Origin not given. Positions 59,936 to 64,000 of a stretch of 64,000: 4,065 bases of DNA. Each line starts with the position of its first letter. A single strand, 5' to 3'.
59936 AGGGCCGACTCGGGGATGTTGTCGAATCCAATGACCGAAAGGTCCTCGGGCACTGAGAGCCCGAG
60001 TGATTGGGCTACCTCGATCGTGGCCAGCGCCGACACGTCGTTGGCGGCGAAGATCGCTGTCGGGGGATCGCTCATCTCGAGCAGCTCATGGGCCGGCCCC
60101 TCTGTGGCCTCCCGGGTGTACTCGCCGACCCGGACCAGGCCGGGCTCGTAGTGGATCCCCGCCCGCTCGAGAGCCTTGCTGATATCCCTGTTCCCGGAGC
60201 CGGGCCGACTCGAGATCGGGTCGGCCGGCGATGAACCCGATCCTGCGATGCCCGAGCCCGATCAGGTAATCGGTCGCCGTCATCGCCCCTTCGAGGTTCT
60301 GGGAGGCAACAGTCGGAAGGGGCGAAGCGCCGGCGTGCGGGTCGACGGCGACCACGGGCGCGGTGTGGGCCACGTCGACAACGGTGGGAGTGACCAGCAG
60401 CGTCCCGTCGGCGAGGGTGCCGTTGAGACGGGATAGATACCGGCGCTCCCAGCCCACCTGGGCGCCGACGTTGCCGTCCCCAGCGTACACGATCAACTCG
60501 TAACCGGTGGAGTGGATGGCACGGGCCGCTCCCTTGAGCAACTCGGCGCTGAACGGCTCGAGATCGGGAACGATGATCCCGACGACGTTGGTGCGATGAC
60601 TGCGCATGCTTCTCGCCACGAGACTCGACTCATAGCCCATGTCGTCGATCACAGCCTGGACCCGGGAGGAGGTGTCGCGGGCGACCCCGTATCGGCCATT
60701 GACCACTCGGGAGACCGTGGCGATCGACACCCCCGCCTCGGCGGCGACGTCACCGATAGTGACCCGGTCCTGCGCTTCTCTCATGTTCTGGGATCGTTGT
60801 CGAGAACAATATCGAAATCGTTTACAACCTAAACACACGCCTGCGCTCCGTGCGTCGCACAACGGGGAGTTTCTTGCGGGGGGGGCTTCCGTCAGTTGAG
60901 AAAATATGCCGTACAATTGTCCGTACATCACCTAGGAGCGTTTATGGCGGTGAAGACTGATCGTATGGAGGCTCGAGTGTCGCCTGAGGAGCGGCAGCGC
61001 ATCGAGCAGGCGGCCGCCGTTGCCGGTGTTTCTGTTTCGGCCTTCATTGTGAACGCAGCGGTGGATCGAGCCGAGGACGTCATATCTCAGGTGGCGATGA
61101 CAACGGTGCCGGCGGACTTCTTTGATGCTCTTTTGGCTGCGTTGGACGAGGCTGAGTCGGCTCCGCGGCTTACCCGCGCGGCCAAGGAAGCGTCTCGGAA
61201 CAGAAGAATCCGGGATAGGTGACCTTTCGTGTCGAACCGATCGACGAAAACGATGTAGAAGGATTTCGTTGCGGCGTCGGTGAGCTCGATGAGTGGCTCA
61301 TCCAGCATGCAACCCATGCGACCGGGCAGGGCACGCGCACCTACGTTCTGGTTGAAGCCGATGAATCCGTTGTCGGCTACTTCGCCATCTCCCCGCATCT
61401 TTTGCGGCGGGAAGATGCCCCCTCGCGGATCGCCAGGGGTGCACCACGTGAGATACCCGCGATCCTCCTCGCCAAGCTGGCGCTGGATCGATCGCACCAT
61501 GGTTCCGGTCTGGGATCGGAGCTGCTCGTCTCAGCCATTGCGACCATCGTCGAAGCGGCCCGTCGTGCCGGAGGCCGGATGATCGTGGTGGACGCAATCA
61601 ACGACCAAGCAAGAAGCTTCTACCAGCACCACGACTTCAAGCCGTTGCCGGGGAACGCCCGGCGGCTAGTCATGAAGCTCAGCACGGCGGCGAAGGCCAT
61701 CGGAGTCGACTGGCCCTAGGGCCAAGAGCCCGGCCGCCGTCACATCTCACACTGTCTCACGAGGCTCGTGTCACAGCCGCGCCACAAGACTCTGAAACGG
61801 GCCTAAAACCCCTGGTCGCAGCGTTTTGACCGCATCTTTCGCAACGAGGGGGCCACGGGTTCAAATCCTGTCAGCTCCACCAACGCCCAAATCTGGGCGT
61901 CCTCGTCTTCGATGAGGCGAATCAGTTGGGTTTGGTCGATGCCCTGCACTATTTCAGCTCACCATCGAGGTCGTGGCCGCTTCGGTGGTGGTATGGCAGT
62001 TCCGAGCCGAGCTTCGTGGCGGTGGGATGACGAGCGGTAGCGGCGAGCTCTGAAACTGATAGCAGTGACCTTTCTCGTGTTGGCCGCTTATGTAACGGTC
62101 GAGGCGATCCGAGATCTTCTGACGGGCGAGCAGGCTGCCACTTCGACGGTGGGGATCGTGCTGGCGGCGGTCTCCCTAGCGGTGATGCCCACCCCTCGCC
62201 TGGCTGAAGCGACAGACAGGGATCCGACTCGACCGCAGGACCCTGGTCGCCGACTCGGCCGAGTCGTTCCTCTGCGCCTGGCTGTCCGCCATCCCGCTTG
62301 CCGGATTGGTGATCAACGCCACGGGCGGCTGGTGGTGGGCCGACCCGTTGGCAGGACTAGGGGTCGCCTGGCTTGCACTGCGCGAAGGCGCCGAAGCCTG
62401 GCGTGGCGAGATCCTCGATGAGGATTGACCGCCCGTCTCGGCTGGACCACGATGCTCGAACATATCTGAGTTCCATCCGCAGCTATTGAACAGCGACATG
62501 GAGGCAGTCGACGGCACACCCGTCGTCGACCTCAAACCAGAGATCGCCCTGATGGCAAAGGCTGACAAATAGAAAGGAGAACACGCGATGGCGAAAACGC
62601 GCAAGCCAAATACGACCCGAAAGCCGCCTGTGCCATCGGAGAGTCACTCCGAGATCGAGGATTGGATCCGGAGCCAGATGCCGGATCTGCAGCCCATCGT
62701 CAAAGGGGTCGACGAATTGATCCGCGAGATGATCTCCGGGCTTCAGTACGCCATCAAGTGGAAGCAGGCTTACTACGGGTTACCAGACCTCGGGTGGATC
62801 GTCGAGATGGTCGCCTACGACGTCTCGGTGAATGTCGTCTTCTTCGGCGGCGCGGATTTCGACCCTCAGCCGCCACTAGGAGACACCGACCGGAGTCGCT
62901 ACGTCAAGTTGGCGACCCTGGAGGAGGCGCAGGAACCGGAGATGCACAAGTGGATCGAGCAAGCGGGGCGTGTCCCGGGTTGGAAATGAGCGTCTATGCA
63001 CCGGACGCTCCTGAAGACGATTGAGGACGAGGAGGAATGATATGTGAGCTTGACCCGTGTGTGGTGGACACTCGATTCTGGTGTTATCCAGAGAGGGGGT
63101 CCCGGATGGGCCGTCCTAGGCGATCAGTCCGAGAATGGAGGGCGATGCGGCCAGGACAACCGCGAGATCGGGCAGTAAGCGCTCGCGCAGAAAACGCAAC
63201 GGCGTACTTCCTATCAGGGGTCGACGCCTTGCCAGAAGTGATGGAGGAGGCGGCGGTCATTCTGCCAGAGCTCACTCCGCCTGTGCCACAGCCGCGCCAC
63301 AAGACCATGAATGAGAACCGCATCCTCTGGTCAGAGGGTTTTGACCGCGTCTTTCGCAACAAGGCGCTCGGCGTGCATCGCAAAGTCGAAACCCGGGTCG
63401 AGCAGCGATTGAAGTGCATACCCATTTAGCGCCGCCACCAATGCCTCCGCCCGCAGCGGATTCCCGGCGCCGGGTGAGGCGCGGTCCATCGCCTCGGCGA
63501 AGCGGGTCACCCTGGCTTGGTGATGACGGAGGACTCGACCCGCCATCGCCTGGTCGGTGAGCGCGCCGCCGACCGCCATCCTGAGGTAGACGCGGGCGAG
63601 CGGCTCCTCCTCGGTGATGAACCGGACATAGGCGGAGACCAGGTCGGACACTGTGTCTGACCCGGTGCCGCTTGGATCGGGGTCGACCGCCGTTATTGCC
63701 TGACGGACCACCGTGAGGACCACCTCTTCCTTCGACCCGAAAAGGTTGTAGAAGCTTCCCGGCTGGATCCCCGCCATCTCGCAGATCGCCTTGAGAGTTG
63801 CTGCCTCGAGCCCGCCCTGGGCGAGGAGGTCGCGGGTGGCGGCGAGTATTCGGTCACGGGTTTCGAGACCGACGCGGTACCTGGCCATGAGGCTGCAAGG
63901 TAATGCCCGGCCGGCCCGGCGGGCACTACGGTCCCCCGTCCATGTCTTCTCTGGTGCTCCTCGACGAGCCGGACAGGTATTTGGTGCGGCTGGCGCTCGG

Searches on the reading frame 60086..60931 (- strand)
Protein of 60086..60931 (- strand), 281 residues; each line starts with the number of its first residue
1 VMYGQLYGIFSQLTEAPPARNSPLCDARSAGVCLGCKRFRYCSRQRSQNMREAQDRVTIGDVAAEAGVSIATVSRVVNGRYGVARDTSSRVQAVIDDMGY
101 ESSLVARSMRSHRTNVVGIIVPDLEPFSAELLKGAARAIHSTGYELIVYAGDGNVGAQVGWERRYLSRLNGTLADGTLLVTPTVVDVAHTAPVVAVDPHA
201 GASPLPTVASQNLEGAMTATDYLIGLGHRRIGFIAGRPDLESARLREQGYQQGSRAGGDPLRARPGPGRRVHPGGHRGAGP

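Call 18: search_protein_families(library=pfam, proteins=[window:60086-60931:-], max_evalue=0.01)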
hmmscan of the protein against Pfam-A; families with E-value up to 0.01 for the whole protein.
window:60086-60931:- (281 aa): 4 families
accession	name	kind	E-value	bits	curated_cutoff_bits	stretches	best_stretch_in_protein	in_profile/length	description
PF00356.27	LacI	-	8.5e-14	51.5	27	1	58-101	1-44/46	Bacterial regulatory proteins, lacI family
PF00532.27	Peripla_BP_1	-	1.6e-09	38.1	22.2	1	115-262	2-155/281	Periplasmic binding proteins and sugar binding domain of LacI family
PF13377.12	Peripla_BP_3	-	6.5e-07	30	26.5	1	221-272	2-55/167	Periplasmic binding protein-like domain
PF13560.12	HTH_31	-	4.8e-05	24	27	1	50-85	9-43/64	Helix-turn-helix domain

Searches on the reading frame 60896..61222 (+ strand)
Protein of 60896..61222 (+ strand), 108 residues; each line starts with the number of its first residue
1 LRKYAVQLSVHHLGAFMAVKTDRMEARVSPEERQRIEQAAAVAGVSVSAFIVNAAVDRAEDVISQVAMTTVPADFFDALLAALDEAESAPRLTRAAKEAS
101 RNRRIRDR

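Call 18: search_protein_families(library=pfam, proteins=[window:60896-61222:+], max_evalue=0.01)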
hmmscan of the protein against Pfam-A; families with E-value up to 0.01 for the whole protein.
window:60896-61222:+ (108 aa): 4 families
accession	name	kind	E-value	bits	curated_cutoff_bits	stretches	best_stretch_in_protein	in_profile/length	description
PF08681.18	TacA1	-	4e-16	59.2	21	1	23-98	1-77/80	Antitoxin TacA 1-like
PF21983.2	NikA-like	-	2.4e-09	37.6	27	1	20-58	3-41/72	Mobilization protein NikA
PF09386.16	ParD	-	0.0029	18.4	27.3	1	23-71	3-51/80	Antitoxin ParD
PF19807.5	DUF6290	-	0.0046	17.5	27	1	27-61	7-41/72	Family of unknown function (DUF6290)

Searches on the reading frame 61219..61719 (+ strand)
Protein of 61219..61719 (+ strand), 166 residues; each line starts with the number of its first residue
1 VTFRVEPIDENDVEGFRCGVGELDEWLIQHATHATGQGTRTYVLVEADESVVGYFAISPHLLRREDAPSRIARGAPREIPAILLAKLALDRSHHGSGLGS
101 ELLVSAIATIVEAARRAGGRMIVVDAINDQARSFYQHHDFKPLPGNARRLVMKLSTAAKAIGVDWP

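Call 18: search_protein_families(library=pfam, proteins=[window:61219-61719:+], max_evalue=0.01)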
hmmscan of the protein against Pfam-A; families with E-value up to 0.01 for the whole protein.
window:61219-61719:+ (166 aa): 4 families
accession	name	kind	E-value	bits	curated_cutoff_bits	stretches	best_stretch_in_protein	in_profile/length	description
PF13508.13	Acetyltransf_7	-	6.8e-08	33.2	27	1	41-142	4-84/84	Acetyltransferase (GNAT) domain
PF00583.31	Acetyltransf_1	-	9.6e-08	32.7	20.7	1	25-140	21-116/116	Acetyltransferase (GNAT) family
PF13673.13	Acetyltransf_10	-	8.2e-05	23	23.6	1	84-143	54-110/128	Acetyltransferase (GNAT) domain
PF08445.16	FR47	-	0.002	18.5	22.1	1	84-140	24-77/86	FR47-like protein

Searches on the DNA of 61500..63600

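Call 63: search_rna_families(source=window, start=61500, end=63600, threshold=evalue, max_evalue=1, show_alignments=2)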
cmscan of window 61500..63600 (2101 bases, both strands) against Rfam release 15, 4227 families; matches with E-value up to 1: 1.
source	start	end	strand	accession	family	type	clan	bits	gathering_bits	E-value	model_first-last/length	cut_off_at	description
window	61799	61882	+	RF00023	tmRNA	Gene;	CL00001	19.4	47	2.7e-05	1-374/374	no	transfer-messenger RNA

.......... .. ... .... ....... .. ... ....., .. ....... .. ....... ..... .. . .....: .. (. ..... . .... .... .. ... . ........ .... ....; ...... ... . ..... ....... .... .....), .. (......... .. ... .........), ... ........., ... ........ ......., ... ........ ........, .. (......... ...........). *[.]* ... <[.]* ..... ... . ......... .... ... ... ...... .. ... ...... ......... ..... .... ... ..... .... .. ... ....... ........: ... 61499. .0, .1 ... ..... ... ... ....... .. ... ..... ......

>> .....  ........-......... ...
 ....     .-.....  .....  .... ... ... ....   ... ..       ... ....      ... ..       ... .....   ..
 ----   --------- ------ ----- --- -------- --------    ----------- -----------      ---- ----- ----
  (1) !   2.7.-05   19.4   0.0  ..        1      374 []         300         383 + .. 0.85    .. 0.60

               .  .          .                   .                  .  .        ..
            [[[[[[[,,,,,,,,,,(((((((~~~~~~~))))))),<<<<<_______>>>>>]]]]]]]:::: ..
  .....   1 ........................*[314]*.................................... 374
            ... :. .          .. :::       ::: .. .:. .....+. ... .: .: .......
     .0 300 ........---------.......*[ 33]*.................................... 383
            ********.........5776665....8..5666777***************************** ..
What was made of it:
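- On tmRNA (RF00023): Rfam scores 19.4 bits against a gathering score of 47, and only the T-arm, acceptor strand and CCA align (call 63).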

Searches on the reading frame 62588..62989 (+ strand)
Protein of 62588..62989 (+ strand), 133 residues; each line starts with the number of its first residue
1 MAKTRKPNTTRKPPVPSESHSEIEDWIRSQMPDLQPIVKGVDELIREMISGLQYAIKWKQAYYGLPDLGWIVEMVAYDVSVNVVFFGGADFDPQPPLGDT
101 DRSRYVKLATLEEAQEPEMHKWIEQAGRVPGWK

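Call 18: search_protein_families(library=pfam, proteins=[window:62588-62989:+], max_evalue=0.01)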
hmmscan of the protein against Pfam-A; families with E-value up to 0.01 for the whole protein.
window:62588-62989:+ (133 aa): 1 family
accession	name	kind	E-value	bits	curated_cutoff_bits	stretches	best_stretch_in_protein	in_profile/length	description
PF08818.16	DUF1801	-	6.8e-08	33.3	27.2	1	35-126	2-84/85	Domain of unknown function (DU1801)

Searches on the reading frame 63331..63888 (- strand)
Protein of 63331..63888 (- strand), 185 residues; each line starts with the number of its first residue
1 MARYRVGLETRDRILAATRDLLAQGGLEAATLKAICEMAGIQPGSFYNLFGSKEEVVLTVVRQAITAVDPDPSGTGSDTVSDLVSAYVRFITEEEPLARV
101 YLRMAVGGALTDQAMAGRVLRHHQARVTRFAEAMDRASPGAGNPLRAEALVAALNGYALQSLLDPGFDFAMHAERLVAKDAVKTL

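Call 18: search_protein_families(library=pfam, proteins=[window:63331-63888:-], max_evalue=0.01)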
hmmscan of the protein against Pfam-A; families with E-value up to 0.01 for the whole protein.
window:63331-63888:- (185 aa): 3 families
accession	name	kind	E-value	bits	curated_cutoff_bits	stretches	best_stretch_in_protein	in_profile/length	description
PF00440.29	TetR_N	-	2.4e-12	46.9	24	1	14-58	1-45/47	Bacterial regulatory proteins, tetR family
PF13977.11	TetR_C_6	-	0.0063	17.1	27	1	81-182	6-110/115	BetI-type transcriptional repressor, C-terminal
PF17940.6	TetR_C_31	-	0.0064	17.1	27.4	1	92-178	20-102/107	Tetracyclin repressor-like, C-terminal domain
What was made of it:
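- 63331..63888 (-): TetR-family regulator. It is intact, but its C-terminal tail has been replaced by element-derived codons. Pfam TetR_N (call 18).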
